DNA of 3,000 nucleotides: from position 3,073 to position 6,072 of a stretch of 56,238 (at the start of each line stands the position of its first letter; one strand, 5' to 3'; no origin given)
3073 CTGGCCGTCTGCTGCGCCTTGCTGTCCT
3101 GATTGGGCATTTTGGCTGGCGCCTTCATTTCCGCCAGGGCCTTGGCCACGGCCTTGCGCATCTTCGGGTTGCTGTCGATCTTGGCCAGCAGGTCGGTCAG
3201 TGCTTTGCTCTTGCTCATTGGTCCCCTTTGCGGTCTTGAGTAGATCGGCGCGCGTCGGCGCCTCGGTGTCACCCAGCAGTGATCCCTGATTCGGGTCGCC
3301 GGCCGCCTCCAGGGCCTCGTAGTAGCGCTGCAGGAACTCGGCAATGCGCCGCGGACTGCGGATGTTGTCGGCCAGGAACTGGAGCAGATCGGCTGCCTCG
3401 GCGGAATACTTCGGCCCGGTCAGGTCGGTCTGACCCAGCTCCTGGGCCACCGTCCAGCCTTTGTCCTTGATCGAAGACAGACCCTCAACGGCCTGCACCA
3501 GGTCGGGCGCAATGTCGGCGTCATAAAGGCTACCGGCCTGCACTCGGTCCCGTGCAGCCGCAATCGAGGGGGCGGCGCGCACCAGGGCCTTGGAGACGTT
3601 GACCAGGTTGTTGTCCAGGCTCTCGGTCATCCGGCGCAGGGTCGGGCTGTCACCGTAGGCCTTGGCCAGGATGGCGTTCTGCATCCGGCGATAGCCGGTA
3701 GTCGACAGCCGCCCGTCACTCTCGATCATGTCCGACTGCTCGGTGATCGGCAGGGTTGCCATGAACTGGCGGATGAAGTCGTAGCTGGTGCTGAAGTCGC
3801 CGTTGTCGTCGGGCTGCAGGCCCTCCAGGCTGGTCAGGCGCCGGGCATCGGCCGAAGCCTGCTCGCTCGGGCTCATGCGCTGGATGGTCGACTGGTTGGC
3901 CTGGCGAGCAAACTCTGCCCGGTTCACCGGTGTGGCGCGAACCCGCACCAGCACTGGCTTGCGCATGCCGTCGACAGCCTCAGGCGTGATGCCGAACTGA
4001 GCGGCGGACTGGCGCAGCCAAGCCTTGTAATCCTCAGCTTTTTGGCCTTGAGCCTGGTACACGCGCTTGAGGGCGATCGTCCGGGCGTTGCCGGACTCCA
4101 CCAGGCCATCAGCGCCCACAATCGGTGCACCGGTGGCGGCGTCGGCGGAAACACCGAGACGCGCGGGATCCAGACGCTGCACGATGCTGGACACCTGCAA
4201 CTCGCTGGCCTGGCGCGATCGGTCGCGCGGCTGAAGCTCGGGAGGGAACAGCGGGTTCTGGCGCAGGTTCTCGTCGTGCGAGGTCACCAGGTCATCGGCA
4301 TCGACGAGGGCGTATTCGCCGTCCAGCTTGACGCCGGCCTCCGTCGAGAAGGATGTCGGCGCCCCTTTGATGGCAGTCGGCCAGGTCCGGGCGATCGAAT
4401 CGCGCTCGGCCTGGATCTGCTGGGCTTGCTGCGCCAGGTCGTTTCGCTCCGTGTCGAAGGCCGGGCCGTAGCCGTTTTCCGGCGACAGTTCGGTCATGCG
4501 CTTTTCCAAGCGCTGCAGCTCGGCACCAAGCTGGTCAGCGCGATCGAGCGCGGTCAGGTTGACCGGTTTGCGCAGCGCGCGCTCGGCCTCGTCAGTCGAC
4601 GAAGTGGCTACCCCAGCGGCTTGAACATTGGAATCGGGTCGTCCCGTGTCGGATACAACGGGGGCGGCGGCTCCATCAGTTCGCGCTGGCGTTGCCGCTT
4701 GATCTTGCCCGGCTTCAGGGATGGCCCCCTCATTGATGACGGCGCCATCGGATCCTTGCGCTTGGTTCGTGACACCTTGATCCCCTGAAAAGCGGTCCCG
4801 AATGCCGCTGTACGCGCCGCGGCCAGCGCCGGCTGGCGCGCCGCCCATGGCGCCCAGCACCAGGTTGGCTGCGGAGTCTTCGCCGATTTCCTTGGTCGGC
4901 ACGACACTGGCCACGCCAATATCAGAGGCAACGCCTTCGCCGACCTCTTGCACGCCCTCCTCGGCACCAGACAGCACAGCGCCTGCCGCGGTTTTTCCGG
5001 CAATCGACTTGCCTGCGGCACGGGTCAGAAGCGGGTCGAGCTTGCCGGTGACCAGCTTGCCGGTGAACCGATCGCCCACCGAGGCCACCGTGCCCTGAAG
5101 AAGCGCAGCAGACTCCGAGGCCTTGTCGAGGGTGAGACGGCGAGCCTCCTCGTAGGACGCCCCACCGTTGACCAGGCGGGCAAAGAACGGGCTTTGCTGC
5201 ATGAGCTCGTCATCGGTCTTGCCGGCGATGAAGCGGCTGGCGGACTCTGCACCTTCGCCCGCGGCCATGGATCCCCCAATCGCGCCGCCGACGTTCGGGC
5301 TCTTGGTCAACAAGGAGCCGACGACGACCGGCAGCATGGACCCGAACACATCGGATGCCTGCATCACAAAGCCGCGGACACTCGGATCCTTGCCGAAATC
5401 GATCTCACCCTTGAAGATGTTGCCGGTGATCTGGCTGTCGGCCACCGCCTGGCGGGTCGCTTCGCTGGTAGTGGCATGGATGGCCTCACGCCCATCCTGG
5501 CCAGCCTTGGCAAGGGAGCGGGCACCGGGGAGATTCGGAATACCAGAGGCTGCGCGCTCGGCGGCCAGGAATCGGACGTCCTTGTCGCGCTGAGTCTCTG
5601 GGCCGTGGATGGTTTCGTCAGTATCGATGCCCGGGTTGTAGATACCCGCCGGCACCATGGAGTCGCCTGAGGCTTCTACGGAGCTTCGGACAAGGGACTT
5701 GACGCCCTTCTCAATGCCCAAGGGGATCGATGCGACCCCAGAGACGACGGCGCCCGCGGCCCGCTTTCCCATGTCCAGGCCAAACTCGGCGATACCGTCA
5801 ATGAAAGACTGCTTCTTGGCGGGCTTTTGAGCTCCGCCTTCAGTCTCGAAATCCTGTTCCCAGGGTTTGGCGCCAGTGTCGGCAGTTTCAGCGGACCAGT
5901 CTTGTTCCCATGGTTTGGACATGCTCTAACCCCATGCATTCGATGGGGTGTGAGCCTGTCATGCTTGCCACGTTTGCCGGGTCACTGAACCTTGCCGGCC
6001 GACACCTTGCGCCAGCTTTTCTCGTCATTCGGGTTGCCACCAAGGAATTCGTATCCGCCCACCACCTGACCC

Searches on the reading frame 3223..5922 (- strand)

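Call 49: search_protein_families(library=pfam, proteins=[window:3223-5922:-], max_evalue=0.05)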
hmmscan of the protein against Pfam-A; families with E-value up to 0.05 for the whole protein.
window:3223-5922:- (900 aa): 1 family
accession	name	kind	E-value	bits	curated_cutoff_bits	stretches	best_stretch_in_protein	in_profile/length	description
PF18763.7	ddrB-ParB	-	3.8e-37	127.6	27.6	1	530-662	3-120/121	ddrB-like ParB superfamily domain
